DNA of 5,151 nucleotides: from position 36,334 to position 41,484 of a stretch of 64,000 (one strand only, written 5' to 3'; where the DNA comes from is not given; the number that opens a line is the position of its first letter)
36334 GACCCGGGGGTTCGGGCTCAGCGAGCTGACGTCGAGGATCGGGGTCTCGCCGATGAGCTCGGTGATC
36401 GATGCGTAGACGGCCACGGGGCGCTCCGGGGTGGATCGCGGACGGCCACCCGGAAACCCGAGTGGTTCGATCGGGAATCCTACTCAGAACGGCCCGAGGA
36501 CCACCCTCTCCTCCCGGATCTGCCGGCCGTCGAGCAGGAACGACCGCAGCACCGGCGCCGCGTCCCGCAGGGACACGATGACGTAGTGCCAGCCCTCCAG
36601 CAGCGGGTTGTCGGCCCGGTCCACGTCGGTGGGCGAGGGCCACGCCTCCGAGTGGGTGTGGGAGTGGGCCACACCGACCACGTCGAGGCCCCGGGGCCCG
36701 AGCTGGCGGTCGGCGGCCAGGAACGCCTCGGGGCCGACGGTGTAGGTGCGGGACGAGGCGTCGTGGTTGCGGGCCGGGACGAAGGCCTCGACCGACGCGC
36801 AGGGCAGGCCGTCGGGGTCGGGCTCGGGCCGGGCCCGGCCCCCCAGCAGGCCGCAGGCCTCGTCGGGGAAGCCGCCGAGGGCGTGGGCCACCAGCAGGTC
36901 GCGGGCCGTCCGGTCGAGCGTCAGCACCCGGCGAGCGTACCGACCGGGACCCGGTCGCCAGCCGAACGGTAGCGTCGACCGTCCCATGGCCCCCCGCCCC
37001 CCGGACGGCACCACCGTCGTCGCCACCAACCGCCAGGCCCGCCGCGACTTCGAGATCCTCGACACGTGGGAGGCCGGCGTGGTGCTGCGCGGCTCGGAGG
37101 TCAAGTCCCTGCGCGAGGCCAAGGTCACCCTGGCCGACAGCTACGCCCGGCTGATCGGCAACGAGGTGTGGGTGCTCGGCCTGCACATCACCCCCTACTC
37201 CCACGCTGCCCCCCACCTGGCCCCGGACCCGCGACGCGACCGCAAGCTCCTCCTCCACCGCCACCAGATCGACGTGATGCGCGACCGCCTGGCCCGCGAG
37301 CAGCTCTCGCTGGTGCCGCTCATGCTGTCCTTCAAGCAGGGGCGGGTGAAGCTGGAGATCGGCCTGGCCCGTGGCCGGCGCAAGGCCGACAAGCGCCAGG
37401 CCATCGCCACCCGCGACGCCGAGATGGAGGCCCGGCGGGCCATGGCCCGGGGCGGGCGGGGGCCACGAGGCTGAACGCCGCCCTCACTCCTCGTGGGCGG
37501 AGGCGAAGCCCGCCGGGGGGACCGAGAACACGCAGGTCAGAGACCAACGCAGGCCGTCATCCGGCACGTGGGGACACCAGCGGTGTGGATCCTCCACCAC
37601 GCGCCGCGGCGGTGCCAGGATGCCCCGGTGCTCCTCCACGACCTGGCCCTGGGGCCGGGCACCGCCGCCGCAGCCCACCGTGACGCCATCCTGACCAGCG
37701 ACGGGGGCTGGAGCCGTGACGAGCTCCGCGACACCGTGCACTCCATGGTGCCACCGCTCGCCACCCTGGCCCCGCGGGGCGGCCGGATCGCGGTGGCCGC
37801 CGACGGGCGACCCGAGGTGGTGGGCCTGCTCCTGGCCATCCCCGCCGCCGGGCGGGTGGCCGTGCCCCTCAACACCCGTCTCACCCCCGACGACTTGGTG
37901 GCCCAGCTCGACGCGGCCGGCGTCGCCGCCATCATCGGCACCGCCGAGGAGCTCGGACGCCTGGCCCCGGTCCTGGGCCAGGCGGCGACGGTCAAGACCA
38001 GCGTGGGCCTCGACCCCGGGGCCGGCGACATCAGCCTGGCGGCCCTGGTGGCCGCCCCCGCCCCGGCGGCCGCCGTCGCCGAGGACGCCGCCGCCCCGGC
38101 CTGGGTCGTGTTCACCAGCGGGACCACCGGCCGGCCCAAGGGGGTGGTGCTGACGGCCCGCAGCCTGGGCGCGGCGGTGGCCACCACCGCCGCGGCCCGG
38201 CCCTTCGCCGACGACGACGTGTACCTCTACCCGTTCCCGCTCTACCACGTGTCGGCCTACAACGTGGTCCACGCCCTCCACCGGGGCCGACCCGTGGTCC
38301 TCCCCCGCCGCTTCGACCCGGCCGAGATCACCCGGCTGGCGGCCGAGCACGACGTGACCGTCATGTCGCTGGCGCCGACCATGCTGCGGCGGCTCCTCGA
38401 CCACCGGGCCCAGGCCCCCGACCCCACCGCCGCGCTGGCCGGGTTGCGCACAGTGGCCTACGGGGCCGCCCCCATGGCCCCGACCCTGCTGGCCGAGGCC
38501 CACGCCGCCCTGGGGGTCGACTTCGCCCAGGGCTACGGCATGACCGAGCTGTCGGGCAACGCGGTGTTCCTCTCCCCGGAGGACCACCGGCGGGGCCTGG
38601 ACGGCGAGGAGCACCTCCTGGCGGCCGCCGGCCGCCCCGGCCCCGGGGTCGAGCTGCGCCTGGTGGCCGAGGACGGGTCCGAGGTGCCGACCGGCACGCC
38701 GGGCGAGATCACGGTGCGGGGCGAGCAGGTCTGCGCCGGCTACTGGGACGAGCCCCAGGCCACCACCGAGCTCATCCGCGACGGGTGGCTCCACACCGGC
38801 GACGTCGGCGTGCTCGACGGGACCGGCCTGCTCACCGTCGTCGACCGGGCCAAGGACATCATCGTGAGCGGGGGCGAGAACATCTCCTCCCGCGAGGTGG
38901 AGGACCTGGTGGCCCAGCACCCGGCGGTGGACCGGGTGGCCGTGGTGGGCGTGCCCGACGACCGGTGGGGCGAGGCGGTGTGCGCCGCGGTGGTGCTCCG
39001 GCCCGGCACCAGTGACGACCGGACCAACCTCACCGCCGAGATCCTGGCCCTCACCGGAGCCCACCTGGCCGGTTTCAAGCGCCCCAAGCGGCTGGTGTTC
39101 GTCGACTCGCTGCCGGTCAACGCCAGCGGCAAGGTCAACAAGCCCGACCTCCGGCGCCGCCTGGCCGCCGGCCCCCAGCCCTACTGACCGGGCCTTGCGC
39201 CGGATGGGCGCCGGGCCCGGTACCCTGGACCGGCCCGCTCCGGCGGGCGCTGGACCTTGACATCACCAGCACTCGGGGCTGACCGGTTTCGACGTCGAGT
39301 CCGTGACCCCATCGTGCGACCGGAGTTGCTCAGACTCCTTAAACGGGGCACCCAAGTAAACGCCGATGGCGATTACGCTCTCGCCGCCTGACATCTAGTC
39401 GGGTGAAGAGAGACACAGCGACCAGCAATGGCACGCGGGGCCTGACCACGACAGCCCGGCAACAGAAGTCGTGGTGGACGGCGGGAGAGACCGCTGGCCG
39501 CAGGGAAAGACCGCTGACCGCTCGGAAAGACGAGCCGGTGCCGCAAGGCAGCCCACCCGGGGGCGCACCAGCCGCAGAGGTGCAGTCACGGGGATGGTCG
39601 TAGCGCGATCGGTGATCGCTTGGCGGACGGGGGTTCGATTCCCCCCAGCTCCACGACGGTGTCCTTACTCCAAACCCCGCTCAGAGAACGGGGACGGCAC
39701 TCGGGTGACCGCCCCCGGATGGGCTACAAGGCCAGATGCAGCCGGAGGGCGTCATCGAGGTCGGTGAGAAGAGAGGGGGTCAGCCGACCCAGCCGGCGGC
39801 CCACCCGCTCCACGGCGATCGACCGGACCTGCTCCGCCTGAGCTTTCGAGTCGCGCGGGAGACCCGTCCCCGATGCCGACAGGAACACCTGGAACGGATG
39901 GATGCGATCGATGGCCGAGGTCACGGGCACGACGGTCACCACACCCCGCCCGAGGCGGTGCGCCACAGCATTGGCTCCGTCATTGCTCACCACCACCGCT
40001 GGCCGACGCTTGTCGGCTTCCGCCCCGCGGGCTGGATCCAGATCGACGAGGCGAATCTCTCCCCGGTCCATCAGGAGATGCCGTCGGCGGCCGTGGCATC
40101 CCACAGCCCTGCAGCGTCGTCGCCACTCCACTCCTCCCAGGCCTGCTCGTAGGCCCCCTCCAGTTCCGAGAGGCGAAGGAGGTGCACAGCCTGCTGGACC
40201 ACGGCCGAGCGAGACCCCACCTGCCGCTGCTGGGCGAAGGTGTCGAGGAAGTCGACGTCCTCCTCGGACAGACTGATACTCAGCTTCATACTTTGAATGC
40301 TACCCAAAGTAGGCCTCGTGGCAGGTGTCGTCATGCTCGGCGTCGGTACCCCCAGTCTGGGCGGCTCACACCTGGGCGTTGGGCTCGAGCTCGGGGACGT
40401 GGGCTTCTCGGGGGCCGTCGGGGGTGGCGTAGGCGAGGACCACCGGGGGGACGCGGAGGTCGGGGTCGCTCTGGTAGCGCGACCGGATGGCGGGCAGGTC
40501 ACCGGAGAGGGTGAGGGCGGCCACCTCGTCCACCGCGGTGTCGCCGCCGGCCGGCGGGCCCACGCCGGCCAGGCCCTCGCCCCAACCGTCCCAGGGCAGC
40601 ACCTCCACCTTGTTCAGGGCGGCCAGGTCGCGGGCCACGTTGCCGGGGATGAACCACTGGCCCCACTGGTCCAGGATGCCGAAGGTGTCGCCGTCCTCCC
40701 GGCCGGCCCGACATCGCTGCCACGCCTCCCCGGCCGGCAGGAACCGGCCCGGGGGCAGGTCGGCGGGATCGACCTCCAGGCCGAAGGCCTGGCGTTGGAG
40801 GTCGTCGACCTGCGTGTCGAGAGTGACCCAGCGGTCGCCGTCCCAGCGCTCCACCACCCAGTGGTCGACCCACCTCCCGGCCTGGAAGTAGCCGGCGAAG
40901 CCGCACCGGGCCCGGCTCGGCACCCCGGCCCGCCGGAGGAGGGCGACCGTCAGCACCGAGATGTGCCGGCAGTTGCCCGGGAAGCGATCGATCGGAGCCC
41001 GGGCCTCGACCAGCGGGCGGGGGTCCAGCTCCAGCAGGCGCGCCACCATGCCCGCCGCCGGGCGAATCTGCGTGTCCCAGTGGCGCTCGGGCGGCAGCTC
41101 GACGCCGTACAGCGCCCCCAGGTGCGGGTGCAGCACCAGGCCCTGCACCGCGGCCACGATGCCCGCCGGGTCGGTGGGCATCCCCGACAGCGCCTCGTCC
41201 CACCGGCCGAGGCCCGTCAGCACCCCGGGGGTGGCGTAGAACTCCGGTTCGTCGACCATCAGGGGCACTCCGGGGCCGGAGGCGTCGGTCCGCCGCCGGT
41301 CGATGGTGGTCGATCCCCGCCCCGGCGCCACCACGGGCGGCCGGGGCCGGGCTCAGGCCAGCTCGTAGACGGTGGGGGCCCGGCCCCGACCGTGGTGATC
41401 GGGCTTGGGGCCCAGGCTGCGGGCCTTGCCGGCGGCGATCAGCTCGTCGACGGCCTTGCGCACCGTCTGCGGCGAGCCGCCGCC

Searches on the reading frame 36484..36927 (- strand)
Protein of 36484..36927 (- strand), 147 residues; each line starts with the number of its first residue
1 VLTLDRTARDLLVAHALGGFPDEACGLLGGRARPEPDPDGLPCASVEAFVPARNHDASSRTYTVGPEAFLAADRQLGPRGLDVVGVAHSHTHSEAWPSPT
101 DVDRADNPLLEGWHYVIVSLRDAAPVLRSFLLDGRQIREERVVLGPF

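Call 29: search_protein_families(library=pfam, proteins=[window:36484-36927:-], max_evalue=0.0001)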
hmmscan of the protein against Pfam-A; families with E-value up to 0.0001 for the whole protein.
window:36484-36927:- (147 aa): 1 family
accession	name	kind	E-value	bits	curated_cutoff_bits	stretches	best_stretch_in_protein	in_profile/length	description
PF14464.11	Prok-JAB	-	1.9e-18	66.9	25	1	8-130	4-111/114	Prokaryotic homologs of the JAB domain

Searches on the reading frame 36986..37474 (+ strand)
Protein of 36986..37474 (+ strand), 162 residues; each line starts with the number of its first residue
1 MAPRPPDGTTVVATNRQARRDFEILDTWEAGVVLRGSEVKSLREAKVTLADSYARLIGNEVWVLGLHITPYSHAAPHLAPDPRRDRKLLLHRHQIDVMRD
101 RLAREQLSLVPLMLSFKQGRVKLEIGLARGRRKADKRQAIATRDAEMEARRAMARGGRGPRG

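Call 29: search_protein_families(library=pfam, proteins=[window:36986-37474:+], max_evalue=0.0001)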
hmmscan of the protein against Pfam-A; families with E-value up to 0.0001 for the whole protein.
window:36986-37474:+ (162 aa): 1 family
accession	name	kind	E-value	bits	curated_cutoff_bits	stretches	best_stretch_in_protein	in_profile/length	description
PF01668.23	SmpB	-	2e-49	167.7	27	1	12-154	1-142/143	SmpB protein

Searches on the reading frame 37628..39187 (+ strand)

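Call 29: search_protein_families(library=pfam, proteins=[window:37628-39187:+], max_evalue=0.0001)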
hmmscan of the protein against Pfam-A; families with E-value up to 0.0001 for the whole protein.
window:37628-39187:+ (519 aa): 2 families
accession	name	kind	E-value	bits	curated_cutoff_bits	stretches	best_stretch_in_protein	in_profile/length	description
PF00501.34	AMP-binding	-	8.9e-67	226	29.9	1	49-373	44-384/384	AMP-binding enzyme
PF13193.12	AMP-binding_C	-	3.4e-21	76.4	24.5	1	423-502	1-76/76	AMP-binding enzyme C-terminal domain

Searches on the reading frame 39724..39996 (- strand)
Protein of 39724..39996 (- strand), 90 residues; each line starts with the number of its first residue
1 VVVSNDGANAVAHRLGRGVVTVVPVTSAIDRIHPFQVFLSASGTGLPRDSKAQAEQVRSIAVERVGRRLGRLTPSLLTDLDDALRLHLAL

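Call 29: search_protein_families(library=pfam, proteins=[window:39724-39996:-], max_evalue=0.0001)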
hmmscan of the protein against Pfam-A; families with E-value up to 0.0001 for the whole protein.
window:39724-39996:- (90 aa): 1 family
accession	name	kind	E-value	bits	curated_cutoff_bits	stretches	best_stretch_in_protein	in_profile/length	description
PF02452.23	PemK_toxin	-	1.5e-14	54.5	23.1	1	2-87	26-108/109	PemK-like, MazF-like toxin of type II toxin-antitoxin system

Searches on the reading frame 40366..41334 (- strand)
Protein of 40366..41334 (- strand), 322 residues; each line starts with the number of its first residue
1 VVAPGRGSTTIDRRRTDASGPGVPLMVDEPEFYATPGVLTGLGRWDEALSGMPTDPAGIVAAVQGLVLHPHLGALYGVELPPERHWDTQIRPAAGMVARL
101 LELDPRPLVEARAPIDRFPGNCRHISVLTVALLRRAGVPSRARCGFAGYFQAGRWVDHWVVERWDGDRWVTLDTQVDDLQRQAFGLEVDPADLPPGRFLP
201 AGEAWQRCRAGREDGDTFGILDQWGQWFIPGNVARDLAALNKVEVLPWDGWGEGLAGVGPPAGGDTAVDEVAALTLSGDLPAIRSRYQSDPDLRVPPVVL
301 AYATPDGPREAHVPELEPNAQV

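Call 29: search_protein_families(library=pfam, proteins=[window:40366-41334:-], max_evalue=0.0001)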
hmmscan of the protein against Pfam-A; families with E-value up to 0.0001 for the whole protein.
window:40366-41334:- (322 aa): 1 family
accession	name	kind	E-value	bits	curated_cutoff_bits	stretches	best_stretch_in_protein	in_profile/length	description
PF01841.26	Transglut_core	-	4.7e-09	36.9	23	1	119-173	51-107/108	Transglutaminase-like superfamily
